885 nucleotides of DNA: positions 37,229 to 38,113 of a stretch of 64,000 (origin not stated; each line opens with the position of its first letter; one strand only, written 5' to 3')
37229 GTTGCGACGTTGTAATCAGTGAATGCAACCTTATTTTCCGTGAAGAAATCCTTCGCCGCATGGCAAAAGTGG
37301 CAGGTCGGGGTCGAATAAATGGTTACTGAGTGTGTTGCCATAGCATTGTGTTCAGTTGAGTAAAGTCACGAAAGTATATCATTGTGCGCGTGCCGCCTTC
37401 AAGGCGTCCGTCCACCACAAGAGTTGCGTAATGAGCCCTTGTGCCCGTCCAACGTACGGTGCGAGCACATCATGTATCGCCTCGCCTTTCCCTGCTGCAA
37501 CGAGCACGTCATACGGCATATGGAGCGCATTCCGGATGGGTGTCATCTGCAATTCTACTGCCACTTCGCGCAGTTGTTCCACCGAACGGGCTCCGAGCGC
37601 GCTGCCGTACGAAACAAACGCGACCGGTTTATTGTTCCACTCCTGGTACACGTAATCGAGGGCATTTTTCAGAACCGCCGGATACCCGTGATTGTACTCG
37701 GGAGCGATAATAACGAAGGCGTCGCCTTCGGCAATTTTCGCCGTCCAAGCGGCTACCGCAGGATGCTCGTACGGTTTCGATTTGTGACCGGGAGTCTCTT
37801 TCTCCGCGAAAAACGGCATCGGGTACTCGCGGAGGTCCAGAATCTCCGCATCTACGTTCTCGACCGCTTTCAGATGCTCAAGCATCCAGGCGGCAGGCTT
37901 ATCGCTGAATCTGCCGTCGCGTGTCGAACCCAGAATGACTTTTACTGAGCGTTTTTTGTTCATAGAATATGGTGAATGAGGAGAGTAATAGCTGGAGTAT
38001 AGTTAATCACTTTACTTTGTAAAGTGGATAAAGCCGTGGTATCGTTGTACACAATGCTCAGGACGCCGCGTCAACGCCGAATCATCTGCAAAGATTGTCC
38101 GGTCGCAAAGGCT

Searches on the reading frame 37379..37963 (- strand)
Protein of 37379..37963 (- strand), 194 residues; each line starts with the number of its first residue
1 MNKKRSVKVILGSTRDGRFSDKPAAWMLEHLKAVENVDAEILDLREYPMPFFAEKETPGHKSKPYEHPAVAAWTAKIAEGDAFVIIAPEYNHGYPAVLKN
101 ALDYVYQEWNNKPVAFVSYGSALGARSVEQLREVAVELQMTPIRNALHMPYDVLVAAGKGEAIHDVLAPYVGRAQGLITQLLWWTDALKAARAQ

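Call 45: search_protein_families(library=pfam, proteins=[window:37379-37963:-], max_evalue=0.001)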
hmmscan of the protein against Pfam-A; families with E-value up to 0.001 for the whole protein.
window:37379-37963:- (194 aa): 2 families
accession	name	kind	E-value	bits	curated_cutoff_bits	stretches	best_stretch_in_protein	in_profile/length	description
PF03358.20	FMN_red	-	7.2e-39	133.2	24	1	7-149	3-147/152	NADPH-dependent FMN reductase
PF02525.22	Flavodoxin_2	-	5.6e-10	39.7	27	1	9-107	5-105/198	Flavodoxin-like fold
